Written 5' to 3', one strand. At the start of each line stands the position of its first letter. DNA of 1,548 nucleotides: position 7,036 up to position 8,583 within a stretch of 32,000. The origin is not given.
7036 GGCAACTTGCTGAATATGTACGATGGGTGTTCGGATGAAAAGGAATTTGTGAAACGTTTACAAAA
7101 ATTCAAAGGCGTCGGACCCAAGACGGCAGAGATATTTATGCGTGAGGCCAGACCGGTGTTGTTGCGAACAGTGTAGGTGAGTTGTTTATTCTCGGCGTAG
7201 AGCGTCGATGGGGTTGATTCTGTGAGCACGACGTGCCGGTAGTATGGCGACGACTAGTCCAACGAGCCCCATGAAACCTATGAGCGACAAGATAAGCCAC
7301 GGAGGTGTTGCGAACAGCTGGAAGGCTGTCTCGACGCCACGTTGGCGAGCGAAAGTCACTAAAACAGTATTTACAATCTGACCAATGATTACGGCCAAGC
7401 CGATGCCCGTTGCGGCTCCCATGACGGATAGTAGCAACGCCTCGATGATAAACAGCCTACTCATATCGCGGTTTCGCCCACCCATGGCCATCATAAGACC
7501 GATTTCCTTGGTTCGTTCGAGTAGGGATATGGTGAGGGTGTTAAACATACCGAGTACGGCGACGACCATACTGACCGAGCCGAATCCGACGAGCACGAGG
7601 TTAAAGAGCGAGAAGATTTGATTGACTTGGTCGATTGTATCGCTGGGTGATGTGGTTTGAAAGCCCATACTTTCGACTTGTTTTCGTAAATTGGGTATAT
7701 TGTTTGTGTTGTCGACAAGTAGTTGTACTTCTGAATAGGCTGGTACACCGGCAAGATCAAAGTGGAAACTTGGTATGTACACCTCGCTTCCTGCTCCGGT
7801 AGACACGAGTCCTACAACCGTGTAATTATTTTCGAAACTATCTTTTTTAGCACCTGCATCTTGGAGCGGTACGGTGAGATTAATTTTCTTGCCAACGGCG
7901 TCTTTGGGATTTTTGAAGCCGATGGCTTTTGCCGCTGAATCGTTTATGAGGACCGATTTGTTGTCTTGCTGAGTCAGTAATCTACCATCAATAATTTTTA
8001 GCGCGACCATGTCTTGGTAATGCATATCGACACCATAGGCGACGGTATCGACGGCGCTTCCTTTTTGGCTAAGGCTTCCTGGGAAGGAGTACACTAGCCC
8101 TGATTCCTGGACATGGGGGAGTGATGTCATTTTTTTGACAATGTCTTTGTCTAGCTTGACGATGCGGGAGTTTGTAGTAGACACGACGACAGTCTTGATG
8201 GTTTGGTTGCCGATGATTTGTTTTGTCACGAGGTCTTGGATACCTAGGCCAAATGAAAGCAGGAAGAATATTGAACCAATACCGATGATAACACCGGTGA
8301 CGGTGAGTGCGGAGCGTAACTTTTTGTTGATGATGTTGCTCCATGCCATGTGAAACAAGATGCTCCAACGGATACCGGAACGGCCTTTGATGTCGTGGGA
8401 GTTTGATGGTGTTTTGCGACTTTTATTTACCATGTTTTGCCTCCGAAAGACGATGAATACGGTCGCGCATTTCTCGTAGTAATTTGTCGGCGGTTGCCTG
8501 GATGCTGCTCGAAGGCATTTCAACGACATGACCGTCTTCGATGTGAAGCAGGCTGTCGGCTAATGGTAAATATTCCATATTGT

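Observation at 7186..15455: Giant surface protein translationally coupled to a MacB/FtsEX-type ABC pair: candidate mechanotransmission surface system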

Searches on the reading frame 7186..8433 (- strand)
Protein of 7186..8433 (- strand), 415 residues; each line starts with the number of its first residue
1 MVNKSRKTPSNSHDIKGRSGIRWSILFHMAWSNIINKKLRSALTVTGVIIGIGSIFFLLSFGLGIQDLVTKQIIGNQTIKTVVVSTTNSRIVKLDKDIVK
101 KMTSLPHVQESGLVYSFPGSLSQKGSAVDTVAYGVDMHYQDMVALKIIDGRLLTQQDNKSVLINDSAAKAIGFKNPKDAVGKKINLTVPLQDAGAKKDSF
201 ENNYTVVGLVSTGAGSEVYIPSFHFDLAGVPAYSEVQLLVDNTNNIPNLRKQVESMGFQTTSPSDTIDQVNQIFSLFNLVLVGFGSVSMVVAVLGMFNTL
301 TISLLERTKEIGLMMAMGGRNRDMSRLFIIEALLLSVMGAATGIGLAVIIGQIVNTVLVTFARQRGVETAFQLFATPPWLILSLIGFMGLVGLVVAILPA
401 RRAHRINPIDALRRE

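Call 6: search_protein_families(library=pfam, proteins=[window:7186-8433:-], max_evalue=0.01)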
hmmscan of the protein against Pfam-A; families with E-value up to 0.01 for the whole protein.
window:7186-8433:- (415 aa): 2 families
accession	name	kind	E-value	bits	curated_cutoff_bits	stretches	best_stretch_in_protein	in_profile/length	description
PF12704.14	MacB_PCD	-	8.1e-20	72.4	27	1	41-254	1-205/207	MacB-like periplasmic core domain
PF02687.27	FtsX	-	5.7e-19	68.8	25.5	1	284-408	3-120/120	FtsX-like permease C-terminal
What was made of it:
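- On Type VII (MacB/FtsX/LolCE-fold) ABC systems: Pfam MacB_PCD 8e-20 and FtsX 6e-19, both above their gathering scores (call 6).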

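Call 7: search_protein_families(library=ncbifam, proteins=[window:7186-8433:-], max_evalue=0.01)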
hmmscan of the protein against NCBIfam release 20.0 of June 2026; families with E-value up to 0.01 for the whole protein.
window:7186-8433:- (415 aa): 8 families
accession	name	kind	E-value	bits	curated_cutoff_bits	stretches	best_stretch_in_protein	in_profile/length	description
TIGR03434.1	ADOP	subfamily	7e-32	110.4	622.3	1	89-415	472-803/803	ADOP family duplicated permease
NF007826.0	PRK10535.1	equivalog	2.6e-27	95.4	966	1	27-415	258-648/648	macrolide ABC transporter ATP-binding protein/permease MacB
TIGR02212.1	lolCE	equivalog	1.2e-15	57.4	362.45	1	38-415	21-411/411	lipoprotein-releasing ABC transporter permease subunit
NF038347.1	FtsX_Gpos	exception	1.4e-07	31.2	225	1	240-398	128-285/296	permease-like cell division protein FtsX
NF038346.1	FtsX_actino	exception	1.5e-07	31.1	250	1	265-399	167-297/308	permease-like cell division protein FtsX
TIGR00439.2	FtsX_Gneg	equivalog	1.5e-07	31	255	1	246-402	133-289/292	permease-like cell division protein FtsX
NF008076.0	PRK10814.1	exception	0.0012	18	473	1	286-415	272-399/399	lipoprotein-releasing ABC transporter permease subunit LolC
NF007889.0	PRK10592.1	equivalog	0.008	15.8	476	1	329-397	61-128/281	putrescine ABC transporter permease PotI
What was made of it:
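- On MacAB-TolC type tripartite efflux pump: The MacB equivalog scores 95 bits against a cut-off of 966 (call 7).
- On LolCDE lipoprotein extractor: lolCE scores 57 bits against 362 and LolC 18 bits against 473 (call 7).
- On FtsEX cell-division complex: FtsX models score 31 bits against 225-255 (call 7).
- Closest known: FtsEX with EnvC / PcsB / RipC / CwlO. Different: NCBIfam FtsX models score 31 bits against cut-offs of 225-255 (call 7).
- Closest known: LolCDE. Different: The lolCE model scores 57 bits against 362 (call 7).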

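Call 14: find_homologous_proteins(query=window:7186-8433:-, max_evalue=1e-10)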
Query window:7186-8433:- (415 aa): 1190 proteins with E <= 1e-10 among 8000 candidates; the best 120 are listed.
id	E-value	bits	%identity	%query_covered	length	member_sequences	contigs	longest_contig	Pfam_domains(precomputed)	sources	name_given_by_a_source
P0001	4.3e-263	890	100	100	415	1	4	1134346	PF02687.28,PF12704.15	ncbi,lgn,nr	ncbi:MAG: ABC transporter permease [Candidatus Nomurabacteria bacterium]|nr:MAG: ABC transporter per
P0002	2.1e-186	637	72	96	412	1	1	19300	PF02687.28,PF12704.15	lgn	-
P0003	1.2e-184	631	70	99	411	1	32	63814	PF02687.28,PF12704.15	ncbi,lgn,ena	-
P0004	2.3e-184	630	70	99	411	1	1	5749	PF02687.28,PF12704.15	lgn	-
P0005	1.5e-182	624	70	97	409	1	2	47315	PF02687.28,PF12704.15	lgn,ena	-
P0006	7.7e-180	616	72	96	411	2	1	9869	PF02687.28,PF12704.15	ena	-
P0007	1.6e-178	611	69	97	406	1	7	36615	PF02687.28,PF12704.15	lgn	-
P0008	1.9e-177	608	68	99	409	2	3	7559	PF02687.28,PF12704.15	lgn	-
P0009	3.0e-177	607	70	95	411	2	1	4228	PF02687.28,PF12704.15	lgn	-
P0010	9.8e-172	589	67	100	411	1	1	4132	PF02687.28,PF12704.15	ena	-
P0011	1.7e-167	575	63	99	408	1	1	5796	PF02687.28,PF12704.15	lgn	-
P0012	1.4e-166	572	64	96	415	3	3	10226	PF02687.28,PF12704.15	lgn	-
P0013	4.3e-165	567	64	100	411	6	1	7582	PF02687.28,PF12704.15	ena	-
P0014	7.3e-164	563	63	96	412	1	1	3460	PF02687.28,PF12704.15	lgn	-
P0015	1.9e-163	562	63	96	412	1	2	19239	PF02687.28,PF12704.15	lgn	-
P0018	4.0e-157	541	60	99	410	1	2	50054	PF02687.28,PF12704.15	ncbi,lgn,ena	ncbi:MAG: ABC transporter permease [Patescibacteria group bacterium]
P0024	6.4e-152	524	57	98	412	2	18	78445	PF02687.28,PF12704.15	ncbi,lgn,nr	ncbi:MAG: transporter permease [Patescibacteria group bacterium]|nr:transporter permease [Patescibac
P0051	3.0e-142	492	54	98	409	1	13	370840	PF02687.28,PF12704.15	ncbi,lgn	-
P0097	1.3e-137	477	51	100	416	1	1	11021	PF02687.28,PF12704.15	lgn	-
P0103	1.7e-137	476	51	100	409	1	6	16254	PF02687.28,PF12704.15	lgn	-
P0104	2.0e-137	476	55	98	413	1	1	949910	PF02687.28,PF12704.15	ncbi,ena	-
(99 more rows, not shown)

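Call 15: find_encoding_contigs(protein=P0003, flank=10000, max_places=1)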
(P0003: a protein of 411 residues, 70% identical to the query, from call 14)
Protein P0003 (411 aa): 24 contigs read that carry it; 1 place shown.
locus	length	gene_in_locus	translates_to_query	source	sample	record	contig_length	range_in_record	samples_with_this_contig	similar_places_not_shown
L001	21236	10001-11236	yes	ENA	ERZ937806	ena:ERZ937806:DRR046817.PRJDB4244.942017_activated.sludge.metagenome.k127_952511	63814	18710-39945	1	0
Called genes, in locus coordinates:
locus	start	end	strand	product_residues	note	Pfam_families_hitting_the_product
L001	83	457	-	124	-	-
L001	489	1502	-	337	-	PF16162:KwaB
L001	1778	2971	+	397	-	PF00270:DEAD, PF04851:ResIII, PF16203:ERCC3_RAD25_C (faint), PF00271:Helicase_C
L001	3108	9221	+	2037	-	PF00041:fn3 (faint), PF16656:Pur_ac_phosph_N (weak)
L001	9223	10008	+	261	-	PF00005:ABC_tran, PF02463:SMC_N (faint), PF13166:AAA_13 (faint), PF13304:AAA_21 (faint)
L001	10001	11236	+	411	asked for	PF12704:MacB_PCD, PF02687:FtsX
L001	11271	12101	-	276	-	PF01734:Patatin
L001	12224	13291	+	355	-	PF00348:polyprenyl_synt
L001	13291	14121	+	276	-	PF00494:SQS_PSY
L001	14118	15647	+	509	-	PF00070:Pyr_redox (faint), PF01266:DAO, PF01593:Amino_oxidase, PF03486:HI0933_like (faint), PF07992:Pyr_redox_2 (weak), PF13450:NAD_binding_8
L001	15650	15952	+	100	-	-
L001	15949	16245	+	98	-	PF18916:Lycopene_cyc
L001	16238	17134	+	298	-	PF01040:UbiA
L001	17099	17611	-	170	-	-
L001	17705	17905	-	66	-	-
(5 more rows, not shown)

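Call 16: find_encoding_contigs(protein=P0018, flank=10000, max_places=1)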
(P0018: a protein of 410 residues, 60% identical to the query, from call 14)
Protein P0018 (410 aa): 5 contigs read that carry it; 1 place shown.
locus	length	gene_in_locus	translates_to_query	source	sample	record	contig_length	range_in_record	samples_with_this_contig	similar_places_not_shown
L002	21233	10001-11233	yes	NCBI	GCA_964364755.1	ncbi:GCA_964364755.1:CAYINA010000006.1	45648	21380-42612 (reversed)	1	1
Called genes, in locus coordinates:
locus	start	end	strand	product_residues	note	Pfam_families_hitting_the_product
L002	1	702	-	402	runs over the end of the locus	PF03065:Glyco_hydro_57, PF01522:Polysacc_deac_1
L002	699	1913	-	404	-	PF08323:Glyco_transf_5, PF13439:Glyco_transf_4, PF13579:Glyco_trans_4_4, PF20706:GT4-conflict, PF00534:Glycos_transf_1, PF13692:Glyco_trans_1_4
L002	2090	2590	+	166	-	-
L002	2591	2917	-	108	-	PF01741:MscL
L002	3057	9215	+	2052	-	PF02210:Laminin_G_2 (weak), PF00041:fn3 (faint), PF16656:Pur_ac_phosph_N (weak)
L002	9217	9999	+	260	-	PF03193:RsgA_GTPase (weak), PF02463:SMC_N (faint), PF00005:ABC_tran, PF13166:AAA_13 (weak), PF13304:AAA_21 (faint)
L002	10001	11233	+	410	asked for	PF12704:MacB_PCD, PF02687:FtsX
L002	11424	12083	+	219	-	PF08433:KTI12 (weak), PF13671:AAA_33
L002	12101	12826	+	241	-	PF01863:YgjP-like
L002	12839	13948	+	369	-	PF13426:PAS_9 (faint), PF00512:HisKA, PF02518:HATPase_c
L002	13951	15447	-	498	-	PF13506:Glyco_transf_21, PF00535:Glycos_transf_2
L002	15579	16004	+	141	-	PF00584:SecE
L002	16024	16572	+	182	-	PF02357:NusG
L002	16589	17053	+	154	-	-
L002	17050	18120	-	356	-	-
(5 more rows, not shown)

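Call 17: find_encoding_contigs(protein=P0024, flank=10000, max_places=1)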
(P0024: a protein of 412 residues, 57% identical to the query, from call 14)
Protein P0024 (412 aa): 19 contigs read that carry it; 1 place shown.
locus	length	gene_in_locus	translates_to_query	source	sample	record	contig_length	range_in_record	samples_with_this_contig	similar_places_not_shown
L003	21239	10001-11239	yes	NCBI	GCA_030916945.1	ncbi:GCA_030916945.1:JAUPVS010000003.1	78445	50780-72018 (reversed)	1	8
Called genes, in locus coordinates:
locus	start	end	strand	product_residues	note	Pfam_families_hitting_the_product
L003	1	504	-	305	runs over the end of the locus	PF02729:OTCace_N, PF00185:OTCace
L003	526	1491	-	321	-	PF13793:Pribosyltran_N, PF00156:Pribosyltran, PF14572:Pribosyl_synth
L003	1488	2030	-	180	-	-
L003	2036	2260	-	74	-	-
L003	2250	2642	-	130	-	PF02325:CCB3_YggT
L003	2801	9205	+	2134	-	PF00041:fn3 (faint), PF16656:Pur_ac_phosph_N (weak)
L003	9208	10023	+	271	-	PF00005:ABC_tran, PF02463:SMC_N (faint), PF13476:AAA_23 (faint), PF13166:AAA_13 (faint), PF13304:AAA_21 (faint)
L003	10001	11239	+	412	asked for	PF12704:MacB_PCD, PF02687:FtsX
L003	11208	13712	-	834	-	PF00690:Cation_ATPase_N, PF00122:E1-E2_ATPase, PF00702:Hydrolase, PF13246:Cation_ATPase (weak), PF08282:Hydrolase_3 (faint), PF00689:Cation_ATPase_C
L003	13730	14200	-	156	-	-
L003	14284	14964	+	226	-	PF00072:Response_reg, PF00486:Trans_reg_C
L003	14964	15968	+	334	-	PF00512:HisKA, PF02518:HATPase_c, PF13589:HATPase_c_3 (weak)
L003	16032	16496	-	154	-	-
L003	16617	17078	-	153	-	-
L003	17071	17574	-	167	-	PF00583:Acetyltransf_1, PF13673:Acetyltransf_10, PF13508:Acetyltransf_7, PF08445:FR47 (weak)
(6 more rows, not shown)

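Call 19: find_encoding_contigs(protein=P0104, flank=10000, max_places=1)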
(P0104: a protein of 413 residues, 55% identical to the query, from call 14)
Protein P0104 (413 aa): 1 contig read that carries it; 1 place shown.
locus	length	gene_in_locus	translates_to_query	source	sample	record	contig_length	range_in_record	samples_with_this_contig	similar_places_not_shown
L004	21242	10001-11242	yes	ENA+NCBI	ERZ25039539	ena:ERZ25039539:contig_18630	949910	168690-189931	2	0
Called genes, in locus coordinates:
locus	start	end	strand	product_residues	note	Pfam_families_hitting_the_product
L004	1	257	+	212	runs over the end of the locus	PF01551:Peptidase_M23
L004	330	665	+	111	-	PF13840:ACT_7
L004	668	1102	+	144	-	-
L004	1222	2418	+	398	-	PF00270:DEAD, PF04851:ResIII, PF00271:Helicase_C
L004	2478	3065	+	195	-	-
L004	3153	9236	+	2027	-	PF00041:fn3 (faint), PF16656:Pur_ac_phosph_N (weak)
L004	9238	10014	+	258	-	PF00005:ABC_tran, PF02463:SMC_N (faint), PF13166:AAA_13 (faint), PF13304:AAA_21 (faint)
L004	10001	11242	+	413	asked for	PF12704:MacB_PCD, PF02687:FtsX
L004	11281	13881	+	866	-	PF26449:DUF8128, PF01935:DUF87 (weak)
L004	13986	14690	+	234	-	-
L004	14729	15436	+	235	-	PF01988:VIT1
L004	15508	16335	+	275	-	-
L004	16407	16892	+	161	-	PF04205:FMN_bind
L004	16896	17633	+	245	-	PF02424:ApbE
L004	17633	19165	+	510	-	PF03116:NQR2_RnfD_RnfE (weak), PF00175:NAD_binding_1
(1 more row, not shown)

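Call 20: find_encoding_contigs(protein=P0051, flank=10000, max_places=1)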
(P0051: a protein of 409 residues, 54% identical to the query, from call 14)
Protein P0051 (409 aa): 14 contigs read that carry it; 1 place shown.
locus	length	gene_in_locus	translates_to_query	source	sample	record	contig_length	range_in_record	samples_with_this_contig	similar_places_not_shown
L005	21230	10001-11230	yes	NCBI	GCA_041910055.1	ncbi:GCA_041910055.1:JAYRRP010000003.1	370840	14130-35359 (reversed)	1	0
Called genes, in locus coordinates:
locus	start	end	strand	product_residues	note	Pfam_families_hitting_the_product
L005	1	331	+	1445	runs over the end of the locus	PF10102:DUF2341, PF00041:fn3 (faint), PF16656:Pur_ac_phosph_N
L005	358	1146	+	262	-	PF02463:SMC_N (faint), PF00005:ABC_tran, PF13304:AAA_21 (faint)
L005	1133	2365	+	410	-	PF12704:MacB_PCD, PF02687:FtsX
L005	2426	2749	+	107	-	-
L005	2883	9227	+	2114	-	PF13385:Laminin_G_3, PF16656:Pur_ac_phosph_N (weak)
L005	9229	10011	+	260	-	PF02463:SMC_N (faint), PF00005:ABC_tran, PF13166:AAA_13 (faint), PF13304:AAA_21 (faint)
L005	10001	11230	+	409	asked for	PF12704:MacB_PCD, PF02687:FtsX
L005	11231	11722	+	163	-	PF00186:DHFR_1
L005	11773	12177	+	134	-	PF23636:DUF7144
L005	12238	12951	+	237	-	PF03358:FMN_red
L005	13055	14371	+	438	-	PF01794:Ferric_reduct, PF08022:FAD_binding_8, PF00175:NAD_binding_1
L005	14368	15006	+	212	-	PF00173:Cyt-b5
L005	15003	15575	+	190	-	PF11611:DUF4352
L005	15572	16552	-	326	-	PF01551:Peptidase_M23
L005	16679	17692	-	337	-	PF13249:SQHop_cyclase_N (faint), PF13243:SQHop_cyclase_C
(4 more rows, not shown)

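Call 29: find_related_loci(query=window:7186-8433:-, collection=genome_contigs, flank=10000)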
Query window:7186-8433:- (415 aa) in genome_contigs; peptide patterns used: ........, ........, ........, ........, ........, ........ (x = any residue, [..] = any of these).
96 stretches matched a pattern; 4 encode a relative of the query (tblastn E <= 1e-3); 4 distinct loci.
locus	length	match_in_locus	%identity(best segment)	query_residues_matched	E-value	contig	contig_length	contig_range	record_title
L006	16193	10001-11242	70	1-415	0e+0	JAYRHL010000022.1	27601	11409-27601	MAG: Candidatus Saccharimonadaceae bacterium isolate SZ_szas25bin.26 k141_749507, whole genome shotgun sequence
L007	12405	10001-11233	32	6-415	1e-59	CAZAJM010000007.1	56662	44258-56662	MAG TPA_asm: uncultured Candidatus Saccharibacteria bacterium isolate SRP332253_co2_253 genome assembly, contig: NODE_44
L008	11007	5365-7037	30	265-415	8e-16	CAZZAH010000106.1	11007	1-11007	MAG TPA_asm: uncultured bacterium isolate binchicken_co199_13 genome assembly, contig: NODE_4205_length_11007_cov_5.2624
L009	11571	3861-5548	31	23-415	1e-15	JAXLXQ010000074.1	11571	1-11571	MAG: Candidatus Eisenbacteria bacterium isolate STL-EIS1 C4.52.fa-74, whole genome shotgun sequence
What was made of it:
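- Tried and rejected: The genome_contigs scan with the single permease returned only 4 loci and used up the only scan (call 29).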

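Call 37: search_solved_structures(query=window:7186-8433:-, max_evalue=0.001)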
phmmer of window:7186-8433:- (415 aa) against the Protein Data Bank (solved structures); distinct sequences matched with E-value up to 0.001: 9.
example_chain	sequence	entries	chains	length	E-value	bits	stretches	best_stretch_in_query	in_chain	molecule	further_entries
5lil_A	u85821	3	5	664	1.7e-26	96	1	11-415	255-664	Macrolide export ATP-binding/permease protein MacB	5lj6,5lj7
9o9x_C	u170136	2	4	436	1.3e-23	86.5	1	225-415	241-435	ABC transporter permease YtrF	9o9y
5xu1_M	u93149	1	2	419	2.9e-21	78.8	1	133-415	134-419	ABC transporter permeae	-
5gko_A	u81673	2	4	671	1.3e-19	73.3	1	22-415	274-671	Macrolide export ATP-binding/permease protein MacB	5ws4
5nik_J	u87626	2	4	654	1.8e-18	69.6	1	27-415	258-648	Macrolide export ATP-binding/permease protein MacB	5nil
9w37_A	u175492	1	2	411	8.8e-11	44.3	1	43-415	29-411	LolF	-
9w35_A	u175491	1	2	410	2.6e-10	42.7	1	43-413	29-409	LolF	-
9w2w_A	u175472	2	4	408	2.4e-09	39.5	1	43-412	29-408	LolF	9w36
8idb_C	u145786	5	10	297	0.00051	22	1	267-398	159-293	Cell division protein FtsX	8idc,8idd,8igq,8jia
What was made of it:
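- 7186..8433 (-): Type VII (MacB-type) ABC permease, 415 aa, with 4 TM helices (~42-65, 276-300, 326-352, 378-400). calls 6, 7, 37 (closest PDB sequences: MacB 5lil 1.7e-26, YtrF 9o9x, Spr0695 5xu1), 59
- On Type VII (MacB/FtsX/LolCE-fold) ABC systems: PDB sequence search: MacB 5lil 1.7e-26, YtrF 9o9x, Spr0695 5xu1, LolF, FtsX (call 37).
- Closest known: MacAB-TolC and Gram-positive MacB-like pumps. Same: These are the closest by sequence and fold (PDB 5lil 1.7e-26; YtrF 9o9x; 5xu1; call 37).
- Permease is MacB-type by Pfam and by PDB sequence (calls 6, 37).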

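Call 94: find_encoding_contigs(protein=P0103, flank=10000, max_places=1)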
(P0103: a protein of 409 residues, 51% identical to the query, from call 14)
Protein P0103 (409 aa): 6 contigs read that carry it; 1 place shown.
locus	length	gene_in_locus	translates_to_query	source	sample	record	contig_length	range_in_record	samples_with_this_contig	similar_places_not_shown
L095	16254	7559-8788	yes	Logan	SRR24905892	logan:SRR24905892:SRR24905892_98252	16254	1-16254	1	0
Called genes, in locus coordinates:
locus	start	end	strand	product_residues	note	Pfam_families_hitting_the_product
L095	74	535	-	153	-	PF01668:SmpB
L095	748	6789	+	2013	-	PF00041:fn3 (faint), PF13385:Laminin_G_3, PF16655:PhoD_N (faint), PF16656:Pur_ac_phosph_N (weak)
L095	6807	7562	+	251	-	PF02463:SMC_N (faint), PF00005:ABC_tran, PF13304:AAA_21 (faint)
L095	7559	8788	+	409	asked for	PF12704:MacB_PCD, PF02687:FtsX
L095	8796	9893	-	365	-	PF02449:Glyco_hydro_42 (faint)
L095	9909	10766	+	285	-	PF00535:Glycos_transf_2, PF10111:Glyco_tranf_2_2, PF13506:Glyco_transf_21 (weak), PF13641:Glyco_tranf_2_3, PF13632:Glyco_trans_2_3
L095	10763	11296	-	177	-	PF00565:SNase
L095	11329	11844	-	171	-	PF01583:APS_kinase (weak), PF06414:Zeta_toxin, PF08433:KTI12, PF13671:AAA_33, PF13207:AAA_17 (faint)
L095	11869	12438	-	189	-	PF02572:CobA_CobO_BtuR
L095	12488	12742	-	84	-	PF00462:Glutaredoxin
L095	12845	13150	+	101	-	PF09527:ATPase_gene1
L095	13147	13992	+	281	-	PF00119:ATP-synt_A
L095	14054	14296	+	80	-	PF00137:ATP-synt_C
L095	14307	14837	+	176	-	PF00430:ATP-synt_B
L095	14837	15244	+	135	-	PF00213:OSCP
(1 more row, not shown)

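Call 95: find_encoding_contigs(protein=P0097, flank=10000, max_places=1)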
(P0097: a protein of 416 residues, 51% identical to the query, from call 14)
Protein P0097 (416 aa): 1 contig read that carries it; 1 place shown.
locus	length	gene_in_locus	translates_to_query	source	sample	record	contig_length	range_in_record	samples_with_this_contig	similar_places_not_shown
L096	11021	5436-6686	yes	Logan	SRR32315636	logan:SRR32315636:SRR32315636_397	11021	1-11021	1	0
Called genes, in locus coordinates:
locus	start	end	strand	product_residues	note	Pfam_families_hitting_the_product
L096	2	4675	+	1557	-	?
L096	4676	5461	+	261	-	PF00005:ABC_tran, PF02463:SMC_N (faint), PF13166:AAA_13 (weak)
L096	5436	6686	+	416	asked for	PF12704:MacB_PCD, PF02687:FtsX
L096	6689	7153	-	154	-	PF01726:LexA_DNA_bind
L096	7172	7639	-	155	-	PF04138:GtrA_DPMS_TM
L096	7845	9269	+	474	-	PF13727:CoA_binding_3 (weak), PF02397:Bac_transf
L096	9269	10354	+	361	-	PF13439:Glyco_transf_4, PF00534:Glycos_transf_1, PF13692:Glyco_trans_1_4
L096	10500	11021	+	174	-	?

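Call 96: search_protein_families(library=padloc, proteins=[window:7186-8433:-], max_evalue=0.001)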
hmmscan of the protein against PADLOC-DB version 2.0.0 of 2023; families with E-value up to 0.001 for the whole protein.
window:7186-8433:- (415 aa): 1 family
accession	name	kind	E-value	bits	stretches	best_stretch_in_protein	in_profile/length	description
PDLC01991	CARF_m8--CARF_LolE_TM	-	2.8e-06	23.8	1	24-185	169-331/810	-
